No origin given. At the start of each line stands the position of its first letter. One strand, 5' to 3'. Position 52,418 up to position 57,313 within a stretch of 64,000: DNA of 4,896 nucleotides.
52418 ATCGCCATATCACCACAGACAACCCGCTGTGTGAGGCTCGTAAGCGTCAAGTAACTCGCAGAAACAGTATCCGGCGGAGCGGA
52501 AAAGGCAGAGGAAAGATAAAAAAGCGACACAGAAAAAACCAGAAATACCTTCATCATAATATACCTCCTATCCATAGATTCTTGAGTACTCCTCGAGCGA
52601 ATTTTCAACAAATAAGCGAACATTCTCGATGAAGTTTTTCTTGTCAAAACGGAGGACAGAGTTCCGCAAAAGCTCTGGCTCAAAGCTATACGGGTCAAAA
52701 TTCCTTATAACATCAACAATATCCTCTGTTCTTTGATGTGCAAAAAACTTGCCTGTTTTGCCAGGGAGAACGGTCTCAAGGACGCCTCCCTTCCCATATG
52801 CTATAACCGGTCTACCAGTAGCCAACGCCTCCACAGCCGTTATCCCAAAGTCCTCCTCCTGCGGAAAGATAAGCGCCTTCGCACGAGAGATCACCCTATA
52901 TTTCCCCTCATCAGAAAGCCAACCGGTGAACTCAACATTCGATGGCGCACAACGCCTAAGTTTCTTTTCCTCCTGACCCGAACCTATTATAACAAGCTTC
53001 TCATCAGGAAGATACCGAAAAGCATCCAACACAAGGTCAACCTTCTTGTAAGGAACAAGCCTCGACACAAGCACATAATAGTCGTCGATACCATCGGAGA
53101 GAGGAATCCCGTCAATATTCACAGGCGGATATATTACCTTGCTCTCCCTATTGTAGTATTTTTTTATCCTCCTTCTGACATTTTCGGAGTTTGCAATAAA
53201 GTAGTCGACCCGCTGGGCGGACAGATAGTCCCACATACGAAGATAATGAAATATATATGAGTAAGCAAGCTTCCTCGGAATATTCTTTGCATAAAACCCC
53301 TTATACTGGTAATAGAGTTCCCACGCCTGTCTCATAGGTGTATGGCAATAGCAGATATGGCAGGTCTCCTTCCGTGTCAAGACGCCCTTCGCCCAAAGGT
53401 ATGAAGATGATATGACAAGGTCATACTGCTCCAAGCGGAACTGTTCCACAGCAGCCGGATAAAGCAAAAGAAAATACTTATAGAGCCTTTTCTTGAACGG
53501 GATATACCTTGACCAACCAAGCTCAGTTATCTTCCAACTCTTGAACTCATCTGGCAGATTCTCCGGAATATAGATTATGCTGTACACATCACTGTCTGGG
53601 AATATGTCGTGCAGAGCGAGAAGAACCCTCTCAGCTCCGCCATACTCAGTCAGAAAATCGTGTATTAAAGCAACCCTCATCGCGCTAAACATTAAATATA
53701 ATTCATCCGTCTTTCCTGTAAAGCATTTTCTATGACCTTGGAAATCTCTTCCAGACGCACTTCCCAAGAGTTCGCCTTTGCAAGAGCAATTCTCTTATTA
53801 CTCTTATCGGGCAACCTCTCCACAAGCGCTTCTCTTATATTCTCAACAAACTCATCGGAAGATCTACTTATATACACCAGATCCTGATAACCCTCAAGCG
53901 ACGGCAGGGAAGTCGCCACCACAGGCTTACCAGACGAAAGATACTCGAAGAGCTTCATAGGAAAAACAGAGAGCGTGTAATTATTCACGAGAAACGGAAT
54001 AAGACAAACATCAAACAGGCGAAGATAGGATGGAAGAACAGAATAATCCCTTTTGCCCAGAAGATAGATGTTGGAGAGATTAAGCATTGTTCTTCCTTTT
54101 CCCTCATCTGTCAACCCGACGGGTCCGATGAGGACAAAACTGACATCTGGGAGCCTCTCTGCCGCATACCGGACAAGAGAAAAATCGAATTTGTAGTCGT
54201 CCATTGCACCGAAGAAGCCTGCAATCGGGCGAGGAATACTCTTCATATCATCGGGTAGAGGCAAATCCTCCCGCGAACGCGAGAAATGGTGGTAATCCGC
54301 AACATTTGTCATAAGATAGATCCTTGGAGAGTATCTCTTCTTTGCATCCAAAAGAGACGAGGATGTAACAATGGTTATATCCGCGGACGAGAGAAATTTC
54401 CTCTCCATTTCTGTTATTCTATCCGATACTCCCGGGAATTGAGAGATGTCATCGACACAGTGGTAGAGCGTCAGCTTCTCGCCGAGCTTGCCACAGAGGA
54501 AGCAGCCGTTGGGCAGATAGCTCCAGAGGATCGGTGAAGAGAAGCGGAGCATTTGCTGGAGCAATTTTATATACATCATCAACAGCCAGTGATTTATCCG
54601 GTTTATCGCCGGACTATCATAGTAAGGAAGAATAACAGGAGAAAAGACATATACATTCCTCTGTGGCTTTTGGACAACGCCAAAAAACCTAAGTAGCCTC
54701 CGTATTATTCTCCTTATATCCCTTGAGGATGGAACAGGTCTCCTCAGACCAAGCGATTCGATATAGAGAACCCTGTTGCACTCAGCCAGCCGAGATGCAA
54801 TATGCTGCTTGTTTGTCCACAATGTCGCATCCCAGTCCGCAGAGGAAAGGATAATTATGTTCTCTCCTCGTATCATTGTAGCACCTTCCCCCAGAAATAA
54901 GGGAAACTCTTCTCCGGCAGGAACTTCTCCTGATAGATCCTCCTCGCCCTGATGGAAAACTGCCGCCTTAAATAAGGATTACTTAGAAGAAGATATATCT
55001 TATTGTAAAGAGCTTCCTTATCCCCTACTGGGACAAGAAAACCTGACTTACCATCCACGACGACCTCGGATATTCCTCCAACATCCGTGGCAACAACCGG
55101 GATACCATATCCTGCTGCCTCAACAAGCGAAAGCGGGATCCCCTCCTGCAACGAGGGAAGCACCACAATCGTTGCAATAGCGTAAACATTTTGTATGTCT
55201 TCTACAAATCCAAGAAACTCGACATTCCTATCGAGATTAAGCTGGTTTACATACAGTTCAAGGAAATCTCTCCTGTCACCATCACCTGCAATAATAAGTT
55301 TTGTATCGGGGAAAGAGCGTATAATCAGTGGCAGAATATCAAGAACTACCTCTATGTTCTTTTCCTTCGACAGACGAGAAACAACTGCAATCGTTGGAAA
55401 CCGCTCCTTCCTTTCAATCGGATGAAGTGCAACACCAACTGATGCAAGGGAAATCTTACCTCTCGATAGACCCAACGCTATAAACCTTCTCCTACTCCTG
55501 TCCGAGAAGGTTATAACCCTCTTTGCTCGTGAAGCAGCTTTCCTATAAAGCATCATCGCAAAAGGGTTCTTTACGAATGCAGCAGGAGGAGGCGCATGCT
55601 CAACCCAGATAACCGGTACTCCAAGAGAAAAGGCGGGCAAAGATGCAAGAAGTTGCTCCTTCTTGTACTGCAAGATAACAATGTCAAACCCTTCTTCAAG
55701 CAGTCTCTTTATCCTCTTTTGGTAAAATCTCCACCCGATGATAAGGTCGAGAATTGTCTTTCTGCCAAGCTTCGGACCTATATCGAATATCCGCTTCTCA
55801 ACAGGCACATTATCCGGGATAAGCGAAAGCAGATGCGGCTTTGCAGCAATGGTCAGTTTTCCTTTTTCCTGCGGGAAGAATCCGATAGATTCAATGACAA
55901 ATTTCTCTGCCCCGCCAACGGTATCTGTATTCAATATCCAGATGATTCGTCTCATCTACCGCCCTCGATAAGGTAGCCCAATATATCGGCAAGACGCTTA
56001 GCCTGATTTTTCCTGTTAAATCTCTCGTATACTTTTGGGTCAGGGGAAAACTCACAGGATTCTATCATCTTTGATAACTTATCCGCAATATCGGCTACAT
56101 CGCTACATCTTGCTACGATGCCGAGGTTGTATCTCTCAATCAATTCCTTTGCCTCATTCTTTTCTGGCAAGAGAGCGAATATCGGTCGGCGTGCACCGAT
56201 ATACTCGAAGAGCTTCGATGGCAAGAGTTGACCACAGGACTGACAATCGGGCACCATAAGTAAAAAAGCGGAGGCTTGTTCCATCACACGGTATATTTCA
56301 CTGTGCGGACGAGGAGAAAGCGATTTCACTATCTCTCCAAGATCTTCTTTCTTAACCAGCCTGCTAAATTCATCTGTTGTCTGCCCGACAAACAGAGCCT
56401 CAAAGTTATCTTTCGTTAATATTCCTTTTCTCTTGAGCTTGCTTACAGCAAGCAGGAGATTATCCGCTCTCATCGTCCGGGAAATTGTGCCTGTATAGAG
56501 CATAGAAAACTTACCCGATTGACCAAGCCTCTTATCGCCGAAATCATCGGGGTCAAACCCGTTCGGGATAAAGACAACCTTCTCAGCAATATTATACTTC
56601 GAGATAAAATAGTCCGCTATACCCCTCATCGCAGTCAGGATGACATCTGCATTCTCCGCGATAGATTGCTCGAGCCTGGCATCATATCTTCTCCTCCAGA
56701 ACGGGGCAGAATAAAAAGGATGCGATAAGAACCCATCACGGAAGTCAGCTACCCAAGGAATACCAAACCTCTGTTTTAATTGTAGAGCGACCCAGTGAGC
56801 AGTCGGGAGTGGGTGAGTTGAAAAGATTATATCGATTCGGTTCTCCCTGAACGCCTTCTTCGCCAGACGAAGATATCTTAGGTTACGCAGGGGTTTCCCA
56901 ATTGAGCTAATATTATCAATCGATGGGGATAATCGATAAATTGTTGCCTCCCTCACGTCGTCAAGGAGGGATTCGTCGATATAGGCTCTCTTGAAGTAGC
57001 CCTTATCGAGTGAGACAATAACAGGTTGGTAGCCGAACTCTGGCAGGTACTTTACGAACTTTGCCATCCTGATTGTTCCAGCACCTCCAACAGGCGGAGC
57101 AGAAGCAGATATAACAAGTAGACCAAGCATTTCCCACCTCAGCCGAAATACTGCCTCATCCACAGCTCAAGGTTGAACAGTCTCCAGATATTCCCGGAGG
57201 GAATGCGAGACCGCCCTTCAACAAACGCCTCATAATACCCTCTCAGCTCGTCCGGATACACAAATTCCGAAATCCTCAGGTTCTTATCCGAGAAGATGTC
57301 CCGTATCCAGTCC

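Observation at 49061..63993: About 15-kb co-directional locus: glycan biosynthesis genes feed without a break into a T9SS cargo gene and a DUF72 gene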

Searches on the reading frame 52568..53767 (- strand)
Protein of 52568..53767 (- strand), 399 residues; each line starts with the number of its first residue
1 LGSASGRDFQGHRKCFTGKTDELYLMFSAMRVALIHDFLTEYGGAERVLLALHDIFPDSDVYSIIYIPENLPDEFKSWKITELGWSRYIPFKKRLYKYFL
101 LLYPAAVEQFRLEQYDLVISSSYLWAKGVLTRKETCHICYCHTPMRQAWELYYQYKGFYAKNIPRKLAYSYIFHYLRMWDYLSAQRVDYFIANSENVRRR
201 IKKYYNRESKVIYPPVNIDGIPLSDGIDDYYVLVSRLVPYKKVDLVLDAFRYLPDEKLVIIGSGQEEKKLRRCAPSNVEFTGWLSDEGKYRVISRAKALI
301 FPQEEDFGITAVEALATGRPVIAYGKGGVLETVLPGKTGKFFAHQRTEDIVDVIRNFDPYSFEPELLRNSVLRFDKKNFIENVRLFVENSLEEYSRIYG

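Call 4: search_protein_families(library=pfam, proteins=[window:52568-53767:-], max_evalue=0.01)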
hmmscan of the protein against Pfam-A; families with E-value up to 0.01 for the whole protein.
window:52568-53767:- (399 aa): 4 families
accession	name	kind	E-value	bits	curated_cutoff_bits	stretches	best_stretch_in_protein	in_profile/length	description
PF00534.26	Glycos_transf_1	-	6.7e-24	84.8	26.4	1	228-356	15-154/172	Glycosyl transferases group 1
PF13692.12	Glyco_trans_1_4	-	3.4e-20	73.2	27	1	231-355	4-137/142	Glycosyl transferases group 1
PF13439.12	Glyco_transf_4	-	1.2e-13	51.8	28.5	1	42-219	1-169/170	Glycosyltransferase Family 4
PF20706.3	GT4-conflict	-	0.0026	17.3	26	1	278-333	263-320/385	Family 4 Glycosyltransferase in conflict systems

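Call 19: search_protein_families(library=ncbifam, proteins=[window:52568-53692:-], max_evalue=0.001)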
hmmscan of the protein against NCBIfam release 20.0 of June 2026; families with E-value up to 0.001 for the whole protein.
window:52568-53692:- (374 aa): 23 families
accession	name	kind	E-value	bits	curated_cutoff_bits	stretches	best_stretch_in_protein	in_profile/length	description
NF041010.1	glycosy_Agl16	equivalog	9.5e-09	34.6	575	1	158-330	130-313/352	glycosylation protein Agl16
NF053787.1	GlcN_PG_synth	equivalog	1.3e-08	34.1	480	1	207-331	201-322/361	N-acetylglucosaminyl phosphatidylglycerol synthase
TIGR03999.1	thiol_BshA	equivalog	2.8e-08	33.1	273.7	1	207-322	203-325/375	N-acetyl-alpha-D-glucosaminyl L-malate synthase BshA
TIGR04157.1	glyco_rSAM_CFB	subfamily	4.1e-08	32.6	400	1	207-314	231-345/406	TIGR04157 family glycosyltransferase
TIGR02095.1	glgA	subfamily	7.5e-08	31.5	328.45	1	207-342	298-449/477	glycogen/starch synthase, ADP-glucose type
NF012028.0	PRK15484.1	subfamily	3.7e-07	29.6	618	1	210-324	200-332/380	lipopolysaccharide N-acetylglucosaminyltransferase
TIGR04063.1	stp3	hypoth_equivalog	5.7e-07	28.8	442.05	1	215-373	225-392/397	TIGR04063 family PEP-CTERM/XrtA system glycosyltransferase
NF007396.0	PRK09922.1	equivalog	7.2e-07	28.4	385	1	160-362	134-355/361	lipopolysaccharide 1,6-galactosyltransferase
NF041879.1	EPS_EpsH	equivalog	2.3e-06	26.6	800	1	206-331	240-373/431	exopolysaccharide biosynthesis glycosyltransferase EpsH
TIGR03088.1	stp2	hypoth_equivalog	3e-06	26.5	409.05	1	210-332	201-335/374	TIGR03088 family PEP-CTERM/XrtA system glycosyltransferase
TIGR03449.1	mycothiol_MshA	equivalog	3.1e-06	26.4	462.5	1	253-331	286-365/406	D-inositol-3-phosphate glycosyltransferase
NF046085.1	XrtY_assoc_Gly1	equivalog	7.5e-06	25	400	1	207-333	213-347/387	XrtY-associated glycosyltransferase XYAG1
NF001901.0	PRK00654.1-5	equivalog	9e-06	24.4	649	1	205-337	318-459/502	glycogen synthase GlgA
TIGR04047.1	MSMEG_0565_glyc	hypoth_equivalog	2e-05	23.8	259.85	1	249-325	255-331/373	MSMEG_0565 family glycosyltransferase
TIGR02918.1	TIGR02918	equivalog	2.7e-05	23.1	574.6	1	155-299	264-422/500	accessory Sec system glycosyltransferase GtfA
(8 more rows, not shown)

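Call 55: find_related_loci(query=A2, collection=metagenome_contigs, flank=6000)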
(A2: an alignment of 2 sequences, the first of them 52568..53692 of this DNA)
Query A2 (374 aa) in metagenome_contigs; peptide patterns used: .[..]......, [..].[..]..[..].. (x = any residue, [..] = any of these).
333 stretches matched a pattern; 48 encode a relative of the query (tblastn E <= 1e-3); 48 distinct loci.
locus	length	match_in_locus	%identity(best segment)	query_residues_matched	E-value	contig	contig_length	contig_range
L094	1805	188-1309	90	1-374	0e+0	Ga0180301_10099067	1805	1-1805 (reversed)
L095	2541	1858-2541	90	1-228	1e-146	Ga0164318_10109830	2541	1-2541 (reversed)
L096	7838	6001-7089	44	5-368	3e-94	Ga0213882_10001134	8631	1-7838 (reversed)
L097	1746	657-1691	42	6-367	2e-85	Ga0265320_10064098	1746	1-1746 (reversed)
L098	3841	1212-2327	40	5-366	2e-79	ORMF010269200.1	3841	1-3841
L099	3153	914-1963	39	6-364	2e-74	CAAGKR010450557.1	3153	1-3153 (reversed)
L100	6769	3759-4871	38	2-361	2e-71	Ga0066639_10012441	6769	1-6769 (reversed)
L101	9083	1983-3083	37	1-363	5e-70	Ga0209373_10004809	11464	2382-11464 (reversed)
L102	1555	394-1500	39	5-371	2e-73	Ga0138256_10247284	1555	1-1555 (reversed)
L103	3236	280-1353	37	7-359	8e-65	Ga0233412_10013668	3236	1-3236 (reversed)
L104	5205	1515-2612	35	1-363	6e-59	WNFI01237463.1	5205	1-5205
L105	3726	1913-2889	38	2-362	1e-47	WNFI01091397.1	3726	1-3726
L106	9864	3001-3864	23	48-329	9e-9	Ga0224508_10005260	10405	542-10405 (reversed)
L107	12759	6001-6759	25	59-308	3e-8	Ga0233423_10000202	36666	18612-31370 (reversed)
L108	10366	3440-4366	24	33-334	7e-8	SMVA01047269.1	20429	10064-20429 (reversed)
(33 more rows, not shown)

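Call 65: search_solved_structures(query=window:52568-53692:-, max_evalue=0.001)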
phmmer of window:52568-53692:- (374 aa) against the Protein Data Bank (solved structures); distinct sequences matched with E-value up to 0.001: 15.
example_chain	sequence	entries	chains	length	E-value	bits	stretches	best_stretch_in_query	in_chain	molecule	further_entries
2f9f_A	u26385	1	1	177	1e-23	87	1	203-340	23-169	first mannosyl transferase (wbaZ-1)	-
4pqg_A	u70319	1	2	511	3.2e-08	36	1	152-307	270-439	Glycosyltransferase Gtf1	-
5ze7_B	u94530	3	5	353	1.7e-07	33.6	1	251-328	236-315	UDP-glucose:tetrahydrobiopterin glucosyltransferase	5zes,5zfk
5zer_A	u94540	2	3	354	1.7e-07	33.6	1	251-328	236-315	UDP-glucose:tetrahydrobiopterin glucosyltransferase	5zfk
3okc_A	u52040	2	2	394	2.3e-07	33.2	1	209-314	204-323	GDP-mannose-dependent alpha-(1-6)-phosphatidylinositol monomannoside mannosyltransferase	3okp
3oka_A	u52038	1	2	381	2.6e-07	33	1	209-314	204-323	GDP-mannose-dependent alpha-(1-6)-phosphatidylinositol monomannoside mannosyltransferase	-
6kih_A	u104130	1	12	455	1.6e-06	30.4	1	208-330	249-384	Tll1590 protein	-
6n1x_A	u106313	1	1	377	4.2e-06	29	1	206-315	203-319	Glycosyltransferase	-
6d9t_A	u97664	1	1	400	4.3e-06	29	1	206-315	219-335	Glycosyl transferase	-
8x3q_C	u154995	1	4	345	4.7e-06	28.8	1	253-329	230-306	Glycosyl transferase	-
7fg9_A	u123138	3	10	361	5.1e-06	28.7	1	253-329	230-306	Glycosyl transferase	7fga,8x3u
9v0l_A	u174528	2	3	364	1.1e-05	27.6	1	251-318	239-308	tetrahydrobiopterin glucosyltransferases | tetrahydrobiopterin glucosyltransferase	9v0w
4xso_B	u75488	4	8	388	0.00026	23.1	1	199-330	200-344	Alr3699 protein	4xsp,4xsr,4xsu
2jjm_A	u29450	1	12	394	0.00029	22.9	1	206-325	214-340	GLYCOSYL TRANSFERASE, GROUP 1 FAMILY PROTEIN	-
3mbo_A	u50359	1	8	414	0.00033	22.8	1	206-324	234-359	Glycosyltransferase, group 1 family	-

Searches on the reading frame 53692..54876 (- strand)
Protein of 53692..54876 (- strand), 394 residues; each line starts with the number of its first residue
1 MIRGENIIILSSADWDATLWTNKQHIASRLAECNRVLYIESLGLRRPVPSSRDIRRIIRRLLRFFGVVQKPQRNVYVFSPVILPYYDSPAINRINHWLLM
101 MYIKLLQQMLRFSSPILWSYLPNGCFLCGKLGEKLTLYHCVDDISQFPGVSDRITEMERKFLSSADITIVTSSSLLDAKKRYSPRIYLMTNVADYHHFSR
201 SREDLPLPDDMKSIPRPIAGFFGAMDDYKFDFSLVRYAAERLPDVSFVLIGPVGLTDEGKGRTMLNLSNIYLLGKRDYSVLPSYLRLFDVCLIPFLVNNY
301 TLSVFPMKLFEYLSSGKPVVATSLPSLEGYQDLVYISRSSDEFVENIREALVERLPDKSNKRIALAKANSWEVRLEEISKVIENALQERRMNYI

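Call 4: search_protein_families(library=pfam, proteins=[window:53692-54876:-], max_evalue=0.01)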
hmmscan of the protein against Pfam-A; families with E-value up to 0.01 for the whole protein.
window:53692-54876:- (394 aa): 3 families
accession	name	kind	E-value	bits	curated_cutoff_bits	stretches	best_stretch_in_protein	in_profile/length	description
PF13692.12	Glyco_trans_1_4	-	1.4e-10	42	27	1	218-351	3-140/142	Glycosyl transferases group 1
PF00534.26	Glycos_transf_1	-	5.2e-05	23.3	26.4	1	239-358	38-160/172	Glycosyl transferases group 1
PF13524.12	Glyco_trans_1_2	-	0.00022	21.7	25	1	238-352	8-113/144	Glycosyl transferase-like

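Call 19: search_protein_families(library=ncbifam, proteins=[window:53692-54876:-], max_evalue=0.001)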
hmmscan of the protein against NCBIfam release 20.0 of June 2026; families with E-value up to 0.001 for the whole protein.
window:53692-54876:- (394 aa): 3 families
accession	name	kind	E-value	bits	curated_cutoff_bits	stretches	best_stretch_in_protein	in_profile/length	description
NF047676.1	TeichurnBiosyTuaH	equivalog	5.1e-32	111.2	550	1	154-380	148-382/384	teichuronic acid biosynthesis protein TuaH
NF007640.0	PRK10307.1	subfamily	1.8e-05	23.8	276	1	156-332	163-346/411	WcaI family glycosyltransferase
TIGR04063.1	stp3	hypoth_equivalog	6.6e-05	22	442.05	1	178-360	174-359/397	TIGR04063 family PEP-CTERM/XrtA system glycosyltransferase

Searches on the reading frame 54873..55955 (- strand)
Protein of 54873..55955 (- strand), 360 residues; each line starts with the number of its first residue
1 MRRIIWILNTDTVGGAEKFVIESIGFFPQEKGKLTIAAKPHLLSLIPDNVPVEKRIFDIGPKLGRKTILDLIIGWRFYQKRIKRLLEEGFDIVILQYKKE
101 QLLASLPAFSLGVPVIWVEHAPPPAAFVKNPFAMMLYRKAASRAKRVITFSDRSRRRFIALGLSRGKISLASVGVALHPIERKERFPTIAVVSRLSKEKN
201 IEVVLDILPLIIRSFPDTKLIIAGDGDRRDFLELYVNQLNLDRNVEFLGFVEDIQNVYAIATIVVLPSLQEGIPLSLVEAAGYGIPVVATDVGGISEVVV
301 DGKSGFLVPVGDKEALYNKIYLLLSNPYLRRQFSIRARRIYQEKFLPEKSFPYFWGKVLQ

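Call 4: search_protein_families(library=pfam, proteins=[window:54873-55955:-], max_evalue=0.01)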
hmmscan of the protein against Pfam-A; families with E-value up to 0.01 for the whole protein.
window:54873-55955:- (360 aa): 6 families
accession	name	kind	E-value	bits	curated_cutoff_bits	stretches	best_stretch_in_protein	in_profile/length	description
PF00534.26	Glycos_transf_1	-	2.5e-43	148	26.4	1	182-339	11-171/172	Glycosyl transferases group 1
PF13692.12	Glyco_trans_1_4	-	7.6e-39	133.6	27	1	187-326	2-142/142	Glycosyl transferases group 1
PF13439.12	Glyco_transf_4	-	7.2e-12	46.1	28.5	1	14-175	2-166/170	Glycosyltransferase Family 4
PF13579.12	Glyco_trans_4_4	-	3.9e-09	37.5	29.7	1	81-170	62-154/158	Glycosyl transferase 4-like domain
PF20706.3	GT4-conflict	-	1.1e-05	25.1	26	1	252-299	273-320/385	Family 4 Glycosyltransferase in conflict systems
PF13524.12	Glyco_trans_1_2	-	0.00062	20.2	25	1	216-345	13-133/144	Glycosyl transferase-like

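Call 19: search_protein_families(library=ncbifam, proteins=[window:54873-55955:-], max_evalue=0.001)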
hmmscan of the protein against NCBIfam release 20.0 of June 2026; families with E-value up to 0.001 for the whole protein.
window:54873-55955:- (360 aa): 45 families (the best 25 are shown)
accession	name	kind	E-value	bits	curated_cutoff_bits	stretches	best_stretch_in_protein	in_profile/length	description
TIGR03999.1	thiol_BshA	equivalog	8.7e-30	103.9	273.7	1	189-350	202-362/375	N-acetyl-alpha-D-glucosaminyl L-malate synthase BshA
TIGR03088.1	stp2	hypoth_equivalog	7e-29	101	409.05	1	187-345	195-357/374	TIGR03088 family PEP-CTERM/XrtA system glycosyltransferase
NF041876.1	EPS_EpsE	equivalog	4.2e-24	85.5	400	1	178-346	207-381/389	exopolysaccharide biosynthesis GT4 family glycosyltransferase EpsE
NF050056.1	ProtGlycPglH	equivalog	5.5e-23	81.6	600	1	91-340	87-333/354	GalNAc-alpha-(1->4)-GalNAc-alpha-(1->3)-diNAcBac-PP-undecaprenol alpha-1,4-N-acetyl-D-galactosaminyltransferase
NF047880.1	glyco_SdgA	exception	6.5e-23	81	800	1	187-348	316-477/488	serine-aspartate repeat adhesin O-glycosyltransferase SdgA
NF047881.1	glyco_SdgB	exception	3.9e-21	75.3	800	1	189-338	324-474/496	serine-aspartate repeat adhesin O-glycosyltransferase SdgB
TIGR04157.1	glyco_rSAM_CFB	subfamily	1.1e-19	70.8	400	1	189-346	230-394/406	TIGR04157 family glycosyltransferase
NF038229.1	Glyco4_Geo_Pelo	equivalog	1.5e-17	63.6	400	1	140-349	106-324/338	GPMC system family 4 glycosyltransferase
TIGR04063.1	stp3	hypoth_equivalog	4.6e-16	58.7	442.05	1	200-340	227-374/397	TIGR04063 family PEP-CTERM/XrtA system glycosyltransferase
NF038011.1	PelF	equivalog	7.6e-16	58.2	100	1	137-328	251-459/489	GT4 family glycosyltransferase PelF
NF041010.1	glycosy_Agl16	equivalog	9.6e-16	57.6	575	1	130-340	120-331/352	glycosylation protein Agl16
TIGR03449.1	mycothiol_MshA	equivalog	1.2e-15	57.3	462.5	1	188-339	222-382/406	D-inositol-3-phosphate glycosyltransferase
NF007396.0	PRK09922.1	equivalog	1.9e-15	56.6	385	1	155-346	147-348/361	lipopolysaccharide 1,6-galactosyltransferase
TIGR04005.1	wcaL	equivalog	1.9e-15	56.6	537.6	1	137-320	168-364/406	colanic acid biosynthesis glycosyltransferase WcaL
NF050063.1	ProtGlycPglJ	equivalog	3.8e-14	52.7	500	1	179-338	189-344/363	N-acetylgalactosamine-N,N'-diacetylbacillosaminyl-diphospho-undecaprenol 4-alpha-N-acetylgalactosaminyltransferase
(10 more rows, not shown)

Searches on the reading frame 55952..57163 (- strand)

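Call 4: search_protein_families(library=pfam, proteins=[window:55952-57163:-], max_evalue=0.01)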
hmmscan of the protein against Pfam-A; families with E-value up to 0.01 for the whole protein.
window:55952-57163:- (403 aa): 4 families
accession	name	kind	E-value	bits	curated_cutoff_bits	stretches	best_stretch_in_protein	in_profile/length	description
PF13579.12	Glyco_trans_4_4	-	7.1e-17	62.6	29.7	1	32-202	6-158/158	Glycosyl transferase 4-like domain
PF13439.12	Glyco_transf_4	-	1.1e-16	61.7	28.5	1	33-206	8-169/170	Glycosyltransferase Family 4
PF00534.26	Glycos_transf_1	-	4.3e-08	33.3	26.4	1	216-370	13-159/172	Glycosyl transferases group 1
PF13692.12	Glyco_trans_1_4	-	2.6e-05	25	27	1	220-368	3-141/142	Glycosyl transferases group 1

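Call 19: search_protein_families(library=ncbifam, proteins=[window:55952-57130:-], max_evalue=0.001)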
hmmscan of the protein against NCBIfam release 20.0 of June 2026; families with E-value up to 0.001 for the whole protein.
window:55952-57130:- (392 aa): 1 family
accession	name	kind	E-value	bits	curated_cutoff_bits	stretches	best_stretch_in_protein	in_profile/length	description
TIGR04063.1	stp3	hypoth_equivalog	1.2e-09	37.6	442.05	1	18-360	16-362/397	TIGR04063 family PEP-CTERM/XrtA system glycosyltransferase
